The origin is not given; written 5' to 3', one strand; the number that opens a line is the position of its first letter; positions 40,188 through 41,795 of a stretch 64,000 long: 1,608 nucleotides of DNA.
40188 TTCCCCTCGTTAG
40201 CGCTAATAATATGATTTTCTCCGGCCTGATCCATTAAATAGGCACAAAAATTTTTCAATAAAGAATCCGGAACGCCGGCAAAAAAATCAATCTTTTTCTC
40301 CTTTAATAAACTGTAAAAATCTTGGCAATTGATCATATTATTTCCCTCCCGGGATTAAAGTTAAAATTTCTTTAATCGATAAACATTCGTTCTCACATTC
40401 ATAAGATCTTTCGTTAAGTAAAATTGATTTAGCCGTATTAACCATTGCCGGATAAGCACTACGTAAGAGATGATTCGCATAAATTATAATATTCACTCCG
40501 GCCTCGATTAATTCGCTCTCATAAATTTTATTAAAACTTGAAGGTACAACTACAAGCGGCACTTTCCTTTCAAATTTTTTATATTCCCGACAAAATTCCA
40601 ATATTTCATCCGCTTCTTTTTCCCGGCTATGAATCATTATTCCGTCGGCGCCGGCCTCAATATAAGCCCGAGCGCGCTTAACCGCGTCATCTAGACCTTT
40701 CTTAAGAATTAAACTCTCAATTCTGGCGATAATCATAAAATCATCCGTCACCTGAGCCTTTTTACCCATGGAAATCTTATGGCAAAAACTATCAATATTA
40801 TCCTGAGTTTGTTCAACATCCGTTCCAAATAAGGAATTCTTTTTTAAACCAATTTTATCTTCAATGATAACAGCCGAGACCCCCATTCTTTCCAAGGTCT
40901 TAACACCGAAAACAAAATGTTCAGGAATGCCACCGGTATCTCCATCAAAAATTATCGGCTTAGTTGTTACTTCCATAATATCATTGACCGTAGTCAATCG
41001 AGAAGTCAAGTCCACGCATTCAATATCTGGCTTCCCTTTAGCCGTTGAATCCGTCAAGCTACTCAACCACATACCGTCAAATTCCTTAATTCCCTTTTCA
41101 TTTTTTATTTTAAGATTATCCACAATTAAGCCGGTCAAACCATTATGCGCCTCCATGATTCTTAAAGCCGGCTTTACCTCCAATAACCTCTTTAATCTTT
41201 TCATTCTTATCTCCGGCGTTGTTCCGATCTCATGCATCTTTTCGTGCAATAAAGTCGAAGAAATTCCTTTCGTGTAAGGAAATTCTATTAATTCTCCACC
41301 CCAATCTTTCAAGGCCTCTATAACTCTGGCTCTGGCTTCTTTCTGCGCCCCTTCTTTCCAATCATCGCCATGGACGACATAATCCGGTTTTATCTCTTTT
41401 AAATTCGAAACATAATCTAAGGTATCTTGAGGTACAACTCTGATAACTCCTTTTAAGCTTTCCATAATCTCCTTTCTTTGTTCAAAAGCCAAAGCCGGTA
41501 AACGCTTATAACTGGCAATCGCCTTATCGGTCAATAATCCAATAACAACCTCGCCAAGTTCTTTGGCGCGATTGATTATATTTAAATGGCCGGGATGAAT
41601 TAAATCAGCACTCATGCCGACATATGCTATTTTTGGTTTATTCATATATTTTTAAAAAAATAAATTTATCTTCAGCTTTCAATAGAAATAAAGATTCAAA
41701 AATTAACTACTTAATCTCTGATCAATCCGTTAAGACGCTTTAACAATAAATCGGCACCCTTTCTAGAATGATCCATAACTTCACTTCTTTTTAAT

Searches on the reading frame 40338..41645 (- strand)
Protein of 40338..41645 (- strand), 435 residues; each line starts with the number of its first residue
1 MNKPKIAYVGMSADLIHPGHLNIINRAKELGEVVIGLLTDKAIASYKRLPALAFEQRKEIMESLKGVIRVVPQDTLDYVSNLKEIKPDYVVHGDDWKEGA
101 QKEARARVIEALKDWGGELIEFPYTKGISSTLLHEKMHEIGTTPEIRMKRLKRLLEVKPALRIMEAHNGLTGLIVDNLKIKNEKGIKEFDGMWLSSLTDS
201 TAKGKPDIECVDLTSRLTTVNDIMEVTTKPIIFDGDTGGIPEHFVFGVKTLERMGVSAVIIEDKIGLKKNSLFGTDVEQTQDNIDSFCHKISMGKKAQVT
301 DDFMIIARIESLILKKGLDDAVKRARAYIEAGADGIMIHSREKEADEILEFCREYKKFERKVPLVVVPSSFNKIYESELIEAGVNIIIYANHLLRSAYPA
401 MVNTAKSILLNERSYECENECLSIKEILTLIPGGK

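Call 4: search_protein_families(library=pfam, proteins=[window:40338-41645:-], max_evalue=0.01)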
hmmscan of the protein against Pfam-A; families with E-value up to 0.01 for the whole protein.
window:40338-41645:- (435 aa): 2 families
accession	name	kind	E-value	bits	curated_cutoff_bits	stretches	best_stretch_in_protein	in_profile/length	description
PF13714.12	PEP_mutase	-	1.1e-56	192.5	31.5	1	152-409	2-240/240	Phosphoenolpyruvate phosphomutase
PF01467.32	CTP_transf_like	-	3.2e-15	56.9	21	1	12-134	5-131/133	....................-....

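Call 5: search_protein_families(library=ncbifam, proteins=[window:40338-41645:-], max_evalue=0.01)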
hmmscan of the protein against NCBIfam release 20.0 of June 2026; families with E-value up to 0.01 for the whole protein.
window:40338-41645:- (435 aa): 12 families
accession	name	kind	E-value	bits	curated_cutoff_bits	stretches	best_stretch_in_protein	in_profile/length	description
TIGR02320.1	PEP_mutase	equivalog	1.8e-124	414.3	319.55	1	151-433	1-282/284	phosphoenolpyruvate mutase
TIGR02321.1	Pphn_pyruv_hyd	equivalog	4.2e-40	137.7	374.4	1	156-430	12-275/290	phosphonopyruvate hydrolase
TIGR02317.1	prpB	equivalog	1.3e-27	96.7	354.4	1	149-408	3-247/285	methylisocitrate lyase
NF008455.0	PRK11320.1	equivalog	1e-21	77.5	353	1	200-408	52-250/295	methylisocitrate lyase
TIGR02199.1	rfaE_dom_II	equivalog_domain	6.4e-15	55.2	181.5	1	5-138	12-143/144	D-glycero-beta-D-manno-heptose 1-phosphate adenylyltransferase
TIGR01518.1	g3p_cytidyltrns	equivalog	3.2e-13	49.9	165.4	1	13-136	7-124/125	glycerol-3-phosphate cytidylyltransferase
TIGR00125.1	cyt_tran_rel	domain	6.3e-13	48.7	27.7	1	6-68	1-63/65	adenylyltransferase/cytidyltransferase family protein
TIGR02319.1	CPEP_Pphonmut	equivalog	1.7e-11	43.9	420.05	1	196-340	45-186/294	carboxyvinyl-carboxyphosphonate phosphorylmutase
NF008454.0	PRK11316.1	equivalog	5e-08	32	521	1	13-138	349-472/475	bifunctional D-glycero-beta-D-manno-heptose-7-phosphate kinase/D-glycero-beta-D-manno-heptose 1-phosphate adenylyltransferase HldE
NF001985.0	PRK00777.1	subfamily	8.4e-08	32.4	104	1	7-63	7-64/157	pantetheine-phosphate adenylyltransferase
NF002250.0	PRK01170.1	subfamily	0.0013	18.3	489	1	6-62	2-58/322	bifunctional pantetheine-phosphate adenylyltransferase/NTP phosphatase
TIGR01768.1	GGGP-family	subfamily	0.0088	15.6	113.25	0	317-375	12-69/224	geranylgeranylglyceryl phosphate synthase family protein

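Call 26: find_homologous_proteins(query=window:40338-41645:-, max_evalue=1e-20)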
Query window:40338-41645:- (435 aa): 8000 proteins with E <= 1e-20 among 8000 candidates; the best 120 are listed.
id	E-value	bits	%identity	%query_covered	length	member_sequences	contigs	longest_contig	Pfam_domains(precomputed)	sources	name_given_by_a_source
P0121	5.1e-285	963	100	100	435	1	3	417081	PF13714.13,PF01467.33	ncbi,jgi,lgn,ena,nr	ncbi:TPA: phosphoenolpyruvate mutase [Candidatus Falkowbacteria bacterium]|nr:MAG: Phosphoenolpyruva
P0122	2.8e-268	908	93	100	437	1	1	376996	PF13714.13,PF01467.33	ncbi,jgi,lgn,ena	ncbi:MAG: phosphoenolpyruvate mutase [Patescibacteria group bacterium]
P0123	1.1e-256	870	89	100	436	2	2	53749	PF13714.13,PF01467.33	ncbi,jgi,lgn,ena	ncbi:MAG: phosphoenolpyruvate mutase [Patescibacteria group bacterium]|jgi:phosphoenolpyruvate phosp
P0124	6.1e-253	857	86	100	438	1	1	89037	PF13714.13,PF01467.33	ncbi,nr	ncbi:MAG: phosphoenolpyruvate mutase [Candidatus Falkowbacteria bacterium]|nr:phosphoenolpyruvate mu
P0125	7.1e-248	841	86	100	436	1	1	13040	PF13714.13,PF01467.33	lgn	-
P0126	6.7e-247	837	86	100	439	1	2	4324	PF13714.13,PF01467.33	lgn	-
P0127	6.8e-241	818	84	98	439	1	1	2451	PF13714.13,PF01467.33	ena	-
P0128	1.6e-235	800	82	99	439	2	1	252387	PF13714.13,PF01467.33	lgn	-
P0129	1.7e-221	754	75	100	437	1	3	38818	PF13714.13,PF01467.33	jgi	jgi:phosphoenolpyruvate phosphomutase / 2-hydroxyethylphosphonate cytidylyltransferase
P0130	1.1e-218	744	75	98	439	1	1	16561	PF13714.13,PF01467.33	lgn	-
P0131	7.6e-217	738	76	99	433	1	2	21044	PF13714.13,PF01467.33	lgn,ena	-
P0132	1.3e-216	737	74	100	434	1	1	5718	PF13714.13,PF01467.33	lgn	-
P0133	2.3e-216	737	75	99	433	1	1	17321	PF13714.13,PF01467.33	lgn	-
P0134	3.4e-216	736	75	99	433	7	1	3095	PF13714.13,PF01467.33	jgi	-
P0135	3.6e-216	736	75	99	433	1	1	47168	PF13714.13,PF01467.33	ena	-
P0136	4.0e-216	736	75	99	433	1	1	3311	PF13714.13,PF01467.33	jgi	-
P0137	3.0e-215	733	75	99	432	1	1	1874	PF13714.13,PF01467.33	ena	-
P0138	3.4e-215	733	75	100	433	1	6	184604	PF13714.13,PF01467.33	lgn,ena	-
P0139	1.0e-214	731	75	100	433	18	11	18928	PF13714.13,PF01467.33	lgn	-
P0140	1.1e-214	731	75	98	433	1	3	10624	PF13714.13,PF01467.33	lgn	-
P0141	1.7e-214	731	75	100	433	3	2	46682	PF13714.13,PF01467.33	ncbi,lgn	-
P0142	3.0e-214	730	75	99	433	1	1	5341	PF13714.13,PF01467.33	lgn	-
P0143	3.3e-214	730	75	99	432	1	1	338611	PF13714.13,PF01467.33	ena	-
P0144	3.7e-214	729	74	99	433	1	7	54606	PF13714.13,PF01467.33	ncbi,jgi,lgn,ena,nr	ncbi:MAG TPA: phosphoenolpyruvate mutase [Salinivirgaceae bacterium]|nr:phosphoenolpyruvate mutase [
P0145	3.9e-214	729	74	99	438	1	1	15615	PF13714.13,PF01467.33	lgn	-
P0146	4.3e-214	729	75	99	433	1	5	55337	PF13714.13,PF01467.33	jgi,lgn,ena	-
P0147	5.7e-214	729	74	99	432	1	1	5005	PF13714.13,PF01467.33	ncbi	ncbi:MAG: phosphoenolpyruvate mutase [Ignavibacteria bacterium]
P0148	7.5e-214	728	75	99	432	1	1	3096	PF13714.13,PF01467.33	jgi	jgi:phosphoenolpyruvate phosphomutase / 2-hydroxyethylphosphonate cytidylyltransferase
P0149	1.0e-213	728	75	99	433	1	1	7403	PF13714.13,PF01467.33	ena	-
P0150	1.3e-213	728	75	99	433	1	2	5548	PF13714.13,PF01467.33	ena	-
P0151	1.3e-213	728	75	99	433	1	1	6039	PF13714.13,PF01467.33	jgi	jgi:phosphoenolpyruvate phosphomutase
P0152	1.3e-213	728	75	99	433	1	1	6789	PF13714.13,PF01467.33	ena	-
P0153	1.9e-213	727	75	99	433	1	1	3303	PF13714.13,PF01467.33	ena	-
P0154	2.8e-213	727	75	99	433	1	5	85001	PF13714.13,PF01467.33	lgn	-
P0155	3.9e-213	726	76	99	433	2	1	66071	PF13714.13,PF01467.33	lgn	-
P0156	4.0e-213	726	75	99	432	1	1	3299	PF13714.13,PF01467.33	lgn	-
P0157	4.3e-213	726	73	99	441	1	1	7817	PF13714.13,PF01467.33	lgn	-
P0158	5.3e-213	726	74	99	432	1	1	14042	PF13714.13,PF01467.33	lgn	-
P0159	1.2e-212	724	74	99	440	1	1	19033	PF13714.13,PF01467.33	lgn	-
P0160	1.4e-212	724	74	99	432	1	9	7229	PF13714.13,PF01467.33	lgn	-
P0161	1.5e-212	724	74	99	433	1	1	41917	PF13714.13,PF01467.33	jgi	jgi:phosphoenolpyruvate phosphomutase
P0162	1.9e-212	724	74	99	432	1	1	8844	PF13714.13,PF01467.33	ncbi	ncbi:MAG: phosphoenolpyruvate mutase [bacterium]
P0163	2.2e-212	724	75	99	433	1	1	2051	PF13714.13,PF01467.33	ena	-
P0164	2.9e-212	723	75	99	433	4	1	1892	PF13714.13,PF01467.33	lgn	-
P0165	4.6e-212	723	75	99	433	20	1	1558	PF13714.13,PF01467.33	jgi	jgi:phosphoenolpyruvate mutase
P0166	5.6e-212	722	75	99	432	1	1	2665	PF13714.13,PF01467.33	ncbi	-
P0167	8.3e-212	722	75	99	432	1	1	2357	PF13714.13,PF01467.33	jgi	-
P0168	8.5e-212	722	74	100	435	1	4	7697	PF13714.13,PF01467.33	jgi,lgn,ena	-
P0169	8.8e-212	722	74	99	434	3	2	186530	PF13714.13,PF01467.33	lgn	-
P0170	9.5e-212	722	74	99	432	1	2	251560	PF13714.13,PF01467.33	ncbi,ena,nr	ncbi:phosphoenolpyruvate mutase [candidate division WOR-3 bacterium]|nr:phosphoenolpyruvate mutase [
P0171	1.1e-211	721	74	99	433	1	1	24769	PF13714.13,PF01467.33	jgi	jgi:phosphoenolpyruvate mutase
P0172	1.2e-211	721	75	99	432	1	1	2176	PF13714.13,PF01467.33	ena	-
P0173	1.2e-211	721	74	99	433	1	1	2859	PF13714.13,PF01467.33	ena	-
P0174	1.4e-211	721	75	97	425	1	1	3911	PF13714.13,PF01467.33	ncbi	-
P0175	1.8e-211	721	73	99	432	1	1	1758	PF13714.13,PF01467.33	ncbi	-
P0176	1.8e-211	721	74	99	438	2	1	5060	PF13714.13,PF01467.33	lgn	-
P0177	1.9e-211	721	74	98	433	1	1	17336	PF13714.13,PF01467.33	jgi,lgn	jgi:phosphoenolpyruvate mutase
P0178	2.1e-211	720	74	99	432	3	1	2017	PF13714.13,PF01467.33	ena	-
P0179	2.5e-211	720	73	99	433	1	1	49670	PF13714.13,PF01467.33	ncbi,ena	-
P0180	2.8e-211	720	75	97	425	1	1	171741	PF13714.13,PF01467.33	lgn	-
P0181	3.0e-211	720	75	99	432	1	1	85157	PF13714.13,PF01467.33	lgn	-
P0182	3.6e-211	720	72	99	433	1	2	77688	PF13714.13,PF01467.33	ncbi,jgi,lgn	-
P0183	4.1e-211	719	74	99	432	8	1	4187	PF13714.13,PF01467.33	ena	-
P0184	4.6e-211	719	73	100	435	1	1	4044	PF13714.13,PF01467.33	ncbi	-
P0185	5.1e-211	719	74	99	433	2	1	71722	PF13714.13,PF01467.33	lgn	-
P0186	8.1e-211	718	73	100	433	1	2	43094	PF13714.13,PF01467.33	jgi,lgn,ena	-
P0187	1.0e-210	718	74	99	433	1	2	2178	PF13714.13,PF01467.33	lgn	-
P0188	1.0e-210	718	74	99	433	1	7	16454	PF13714.13,PF01467.33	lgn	-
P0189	1.0e-210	718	74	99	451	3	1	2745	PF13714.13,PF01467.33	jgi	jgi:phosphoenolpyruvate phosphomutase / 2-hydroxyethylphosphonate cytidylyltransferase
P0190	1.1e-210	718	74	99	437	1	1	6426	PF13714.13,PF01467.33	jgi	jgi:phosphoenolpyruvate phosphomutase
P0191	1.3e-210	718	74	99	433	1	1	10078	PF13714.13,PF01467.33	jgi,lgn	jgi:phosphoenolpyruvate phosphomutase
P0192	1.3e-210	718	73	100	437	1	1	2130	PF13714.13,PF01467.33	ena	-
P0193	1.4e-210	718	72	100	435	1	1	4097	PF13714.13,PF01467.33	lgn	-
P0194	1.6e-210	717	73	99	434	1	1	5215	PF13714.13,PF01467.33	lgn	-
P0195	1.9e-210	717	74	99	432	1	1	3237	PF13714.13,PF01467.33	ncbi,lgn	-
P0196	2.9e-210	717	73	99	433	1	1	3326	PF13714.13,PF01467.33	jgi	-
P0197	3.0e-210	717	73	99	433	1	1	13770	PF13714.13,PF01467.33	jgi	jgi:phosphoenolpyruvate phosphomutase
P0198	3.8e-210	716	72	99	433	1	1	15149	PF13714.13,PF01467.33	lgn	-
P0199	4.1e-210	716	73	99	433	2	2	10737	PF13714.13,PF01467.33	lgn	-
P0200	4.1e-210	716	74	99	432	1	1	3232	PF13714.13,PF01467.33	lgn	-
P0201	4.3e-210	716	73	99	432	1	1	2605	PF13714.13,PF01467.33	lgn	-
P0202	4.5e-210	716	74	99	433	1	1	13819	PF13714.13,PF01467.33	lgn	-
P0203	4.7e-210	716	76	96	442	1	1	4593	PF13714.13,PF01467.33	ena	-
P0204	5.5e-210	716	75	99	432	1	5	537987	PF13714.13,PF01467.33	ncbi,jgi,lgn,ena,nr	ncbi:MAG: phosphoenolpyruvate mutase [Ignavibacteria bacterium]|nr:phosphoenolpyruvate mutase [Ignav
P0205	6.3e-210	716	75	99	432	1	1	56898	PF13714.13,PF01467.33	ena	-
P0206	6.8e-210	715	74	100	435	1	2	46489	PF13714.13,PF01467.33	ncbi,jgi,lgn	-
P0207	8.7e-210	715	72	99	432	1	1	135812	PF13714.13,PF01467.33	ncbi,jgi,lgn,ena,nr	ncbi:MAG: phosphoenolpyruvate mutase [Nanoarchaeota archaeon]|nr:phosphoenolpyruvate mutase [Nanoarc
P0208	1.0e-209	715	72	99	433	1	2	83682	PF13714.13,PF01467.33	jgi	jgi:phosphoenolpyruvate phosphomutase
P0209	1.1e-209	715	74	99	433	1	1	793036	PF13714.13,PF01467.33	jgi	jgi:phosphoenolpyruvate mutase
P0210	1.2e-209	715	73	99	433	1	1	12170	PF13714.13,PF01467.33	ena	-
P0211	1.2e-209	715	73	99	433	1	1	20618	PF13714.13,PF01467.33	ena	-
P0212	1.3e-209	715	74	99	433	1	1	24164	PF13714.13,PF01467.33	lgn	-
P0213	1.4e-209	714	74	99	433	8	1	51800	PF13714.13,PF01467.33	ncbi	-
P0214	1.6e-209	714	75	100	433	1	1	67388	PF13714.13,PF01467.33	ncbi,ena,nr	ncbi:MAG: phosphoenolpyruvate mutase [Ignavibacteriae bacterium]|nr:phosphoenolpyruvate mutase [Igna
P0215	1.9e-209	714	73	99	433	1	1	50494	PF13714.13,PF01467.33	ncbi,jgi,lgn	jgi:phosphoenolpyruvate phosphomutase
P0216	1.9e-209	714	73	99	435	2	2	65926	PF13714.13,PF01467.33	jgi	jgi:phosphoenolpyruvate phosphomutase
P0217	2.0e-209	714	72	100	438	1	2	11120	PF13714.13,PF01467.33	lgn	-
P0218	2.2e-209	714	72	99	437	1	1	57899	PF13714.13,PF01467.33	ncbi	-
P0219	2.3e-209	714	72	99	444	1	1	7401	PF13714.13,PF01467.33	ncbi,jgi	jgi:phosphoenolpyruvate mutase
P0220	2.8e-209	713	72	100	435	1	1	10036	PF13714.13,PF01467.33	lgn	-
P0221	3.1e-209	713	73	99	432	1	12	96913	PF13714.13,PF01467.33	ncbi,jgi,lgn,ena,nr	ncbi:MAG TPA: phosphoenolpyruvate mutase [Ignavibacteria bacterium]|nr:phosphoenolpyruvate mutase [I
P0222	3.2e-209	713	73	98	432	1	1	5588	PF13714.13,PF01467.33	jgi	jgi:phosphoenolpyruvate mutase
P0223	3.5e-209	713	75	100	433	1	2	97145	PF13714.13,PF01467.33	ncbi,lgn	ncbi:MAG: phosphoenolpyruvate mutase [Ignavibacteria bacterium]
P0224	3.8e-209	713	73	99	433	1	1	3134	PF13714.13,PF01467.33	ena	-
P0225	4.0e-209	713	73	99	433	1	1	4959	PF13714.13,PF01467.33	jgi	-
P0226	4.2e-209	713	73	99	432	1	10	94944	PF13714.13,PF01467.33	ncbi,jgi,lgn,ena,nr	ncbi:MAG TPA: phosphoenolpyruvate mutase [Ignavibacteria bacterium]|nr:phosphoenolpyruvate mutase [I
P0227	4.3e-209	713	71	100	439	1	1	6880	PF13714.13,PF01467.33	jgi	jgi:phosphoenolpyruvate phosphomutase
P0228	4.4e-209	713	71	100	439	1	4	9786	PF13714.13,PF01467.33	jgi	jgi:phosphoenolpyruvate phosphomutase / 2-hydroxyethylphosphonate cytidylyltransferase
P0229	5.4e-209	712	72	99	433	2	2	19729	PF13714.13,PF01467.33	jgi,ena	-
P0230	5.4e-209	712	73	99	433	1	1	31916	PF13714.13,PF01467.33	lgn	-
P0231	5.4e-209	712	73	99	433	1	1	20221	PF13714.13,PF01467.33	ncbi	ncbi:MAG: phosphoenolpyruvate mutase [Bacteroidota bacterium]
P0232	6.1e-209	712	72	99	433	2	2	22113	PF13714.13,PF01467.33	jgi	jgi:phosphoenolpyruvate phosphomutase / 2-hydroxyethylphosphonate cytidylyltransferase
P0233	6.5e-209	712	74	99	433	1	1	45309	PF13714.13,PF01467.33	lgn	-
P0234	6.6e-209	712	71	99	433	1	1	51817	PF13714.13,PF01467.33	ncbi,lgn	-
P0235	8.0e-209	712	73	99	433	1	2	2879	PF13714.13,PF01467.33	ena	-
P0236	9.6e-209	712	73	99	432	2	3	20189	PF13714.13,PF01467.33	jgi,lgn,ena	-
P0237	9.6e-209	712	73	99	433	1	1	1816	PF13714.13,PF01467.33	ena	-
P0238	1.3e-208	711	73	99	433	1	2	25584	PF13714.13,PF01467.33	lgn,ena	-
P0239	1.4e-208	711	73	98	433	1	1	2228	PF13714.13,PF01467.33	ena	-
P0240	1.5e-208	711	72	99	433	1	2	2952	PF13714.13,PF01467.33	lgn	-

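Call 28: find_related_loci(query=A2, collection=genome_contigs, flank=10000)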
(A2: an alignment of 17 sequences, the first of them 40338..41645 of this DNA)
Query A2 (435 aa) in genome_contigs; peptide patterns used: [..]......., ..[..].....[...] (x = any residue, [..] = any of these).
600 stretches matched a pattern (row limit reached: there are more); 597 encode a relative of the query (tblastn E <= 1e-3); the best 80 are kept; 80 distinct loci.
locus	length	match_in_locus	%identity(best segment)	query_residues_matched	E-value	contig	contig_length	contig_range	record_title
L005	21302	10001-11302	93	2-435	0e+0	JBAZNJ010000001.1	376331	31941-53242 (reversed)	MAG: Patescibacteria group bacterium isolate SO_2017_LW4_64 scaffold_72_c1_LW137-91_2017, whole genome shotgun sequence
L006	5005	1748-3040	74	5-435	0e+0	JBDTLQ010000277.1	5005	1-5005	MAG: Ignavibacteria bacterium isolate cluster3_bin.105 NODE_95725_length_5005_cov_4.672929, whole genome shotgun sequenc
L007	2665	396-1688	75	5-435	0e+0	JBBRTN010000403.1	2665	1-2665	MAG: Ignavibacteria bacterium isolate La2_metabat2.229 La2_metabat2.229_K_3353495L2665_cov_9.0000, whole genome shotgun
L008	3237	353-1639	74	5-433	0e+0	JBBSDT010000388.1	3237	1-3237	MAG: Ignavibacteria bacterium isolate LS1_sbin.22 LS1_sbin.22_K_198364_L_3237_cov_7.0000, whole genome shotgun sequence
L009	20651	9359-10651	72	5-435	0e+0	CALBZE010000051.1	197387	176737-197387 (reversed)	MAG TPA_asm: uncultured bacterium isolate SRR5251193_bin.70_CONCOCT_v1.1_MAG genome assembly, contig: ERZ795068.61, whol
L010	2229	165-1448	74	8-435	0e+0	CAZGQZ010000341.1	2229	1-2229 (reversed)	MAG TPA_asm: uncultured Rikenellaceae bacterium isolate binchicken_co42_34 genome assembly, contig: NODE_113256_length_2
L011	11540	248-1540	71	5-435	0e+0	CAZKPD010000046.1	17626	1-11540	MAG TPA_asm: uncultured Rikenellaceae bacterium isolate binchicken_co39_483 genome assembly, contig: NODE_7846_length_17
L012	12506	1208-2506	73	2-434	0e+0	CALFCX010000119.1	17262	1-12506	MAG TPA_asm: uncultured bacterium isolate SRR3330206_bin.81_CONCOCT_v1.1_MAG genome assembly, contig: ERZ724085.2606, wh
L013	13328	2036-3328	71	5-435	0e+0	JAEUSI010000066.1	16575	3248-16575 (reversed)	MAG: Ignavibacteria bacterium isolate new MAG-299 NODE_66_length_16575_cov_4.172991, whole genome shotgun sequence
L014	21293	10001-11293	72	5-435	0e+0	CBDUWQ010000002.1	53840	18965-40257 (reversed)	MAG TPA_asm: uncultured Bacteroidales bacterium isolate SRR22302365_concoct_80 genome assembly, contig: ERZ25074835.235,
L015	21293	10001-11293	72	5-435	0e+0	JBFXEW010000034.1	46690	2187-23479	MAG: Salinivirgaceae bacterium isolate CA_2019_TPIn_125 NODE_2425_length_46690_cov_13.486867_TPIn, whole genome shotgun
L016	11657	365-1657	72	5-435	0e+0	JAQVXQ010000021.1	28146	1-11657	MAG: Salinivirgaceae bacterium isolate STF2_13 NODE_3751_length_28146_cov_5.289839_Sandtown_F2, whole genome shotgun seq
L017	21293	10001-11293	70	2-432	0e+0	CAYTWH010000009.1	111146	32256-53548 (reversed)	MAG TPA_asm: uncultured Bacteroidales bacterium isolate binchicken_co243_280 genome assembly, contig: NODE_64_length_111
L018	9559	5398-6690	71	5-435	0e+0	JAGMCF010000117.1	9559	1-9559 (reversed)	MAG: Candidatus Cloacimonadota bacterium isolate RS_16_45 ZL425.bin.45.fa_117, whole genome shotgun sequence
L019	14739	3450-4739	70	5-434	0e+0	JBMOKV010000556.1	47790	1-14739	MAG: Candidatus Rifleibacteriota bacterium isolate Betzabe_MAG007 MAG007_556, whole genome shotgun sequence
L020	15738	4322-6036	72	3-434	0e+0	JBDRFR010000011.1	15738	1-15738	MAG: Nanoarchaeota archaeon isolate MEGAHIT-group-1.382 k141_7129118, whole genome shotgun sequence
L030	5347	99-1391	70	5-435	0e+0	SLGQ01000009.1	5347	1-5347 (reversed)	MAG: Candidatus Sumerlaeota bacterium isolate CSSed165cm_107 CSSed16-5cm-77722, whole genome shotgun sequence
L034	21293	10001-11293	67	5-435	0e+0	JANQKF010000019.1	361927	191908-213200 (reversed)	MAG: Cyclobacteriaceae bacterium isolate PL25a_bin.147 k99_3655389, whole genome shotgun sequence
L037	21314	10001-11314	66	1-433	0e+0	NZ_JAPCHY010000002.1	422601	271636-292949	Xanthomonas chitinilytica strain H13-6 H13.6_ctg02, whole genome shotgun sequence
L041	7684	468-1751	67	5-432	0e+0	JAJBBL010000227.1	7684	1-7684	MAG: Candidatus Cloacimonadota bacterium isolate LW2 Bin 38_2 scaffold21303, whole genome shotgun sequence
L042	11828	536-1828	67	5-435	0e+0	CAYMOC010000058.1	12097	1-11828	MAG TPA_asm: uncultured Thermoplasmatales archaeon isolate SRP332253_co1_209 genome assembly, contig: NODE_8892_length_1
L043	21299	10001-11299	66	2-434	0e+0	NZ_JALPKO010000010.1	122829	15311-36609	Methylonatrum kenyense strain AMT 1 10, whole genome shotgun sequence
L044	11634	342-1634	68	5-435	0e+0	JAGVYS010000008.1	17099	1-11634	Candidatus Woesearchaeota archaeon isolate RIFCSPHIGHO2_02_FULL_41_15 rifcsphigho2_02_scaffold_6102, whole genome shotgu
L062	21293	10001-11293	67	5-435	0e+0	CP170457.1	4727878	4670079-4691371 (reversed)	MAG: Aestuariibacter sp. isolate tig00000066 chromosome, complete genome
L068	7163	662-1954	66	5-435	0e+0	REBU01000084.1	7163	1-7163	MAG: Rhodobacteraceae bacterium isolate LCM1.Bin36 NODE_15208_length_7163_cov_68.676, whole genome shotgun sequence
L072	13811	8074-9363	64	2-432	0e+0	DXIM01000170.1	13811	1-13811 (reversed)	MAG TPA_asm: Candidatus Stackebrandtia faecavium isolate ChiGjej4B4-770 ChiGjej4B4M5__C398933_L13811_SAMN08009847, whole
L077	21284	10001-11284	67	5-432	0e+0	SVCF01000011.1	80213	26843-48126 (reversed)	MAG: Clostridium butyricum isolate SIG247 NODE_195_length_80213_cov_690.033755, whole genome shotgun sequence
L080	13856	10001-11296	67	1-434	0e+0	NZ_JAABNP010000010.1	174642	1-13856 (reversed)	Clostridium sp. C2-6-12 NODE_10_length_174642_cov_269.726681, whole genome shotgun sequence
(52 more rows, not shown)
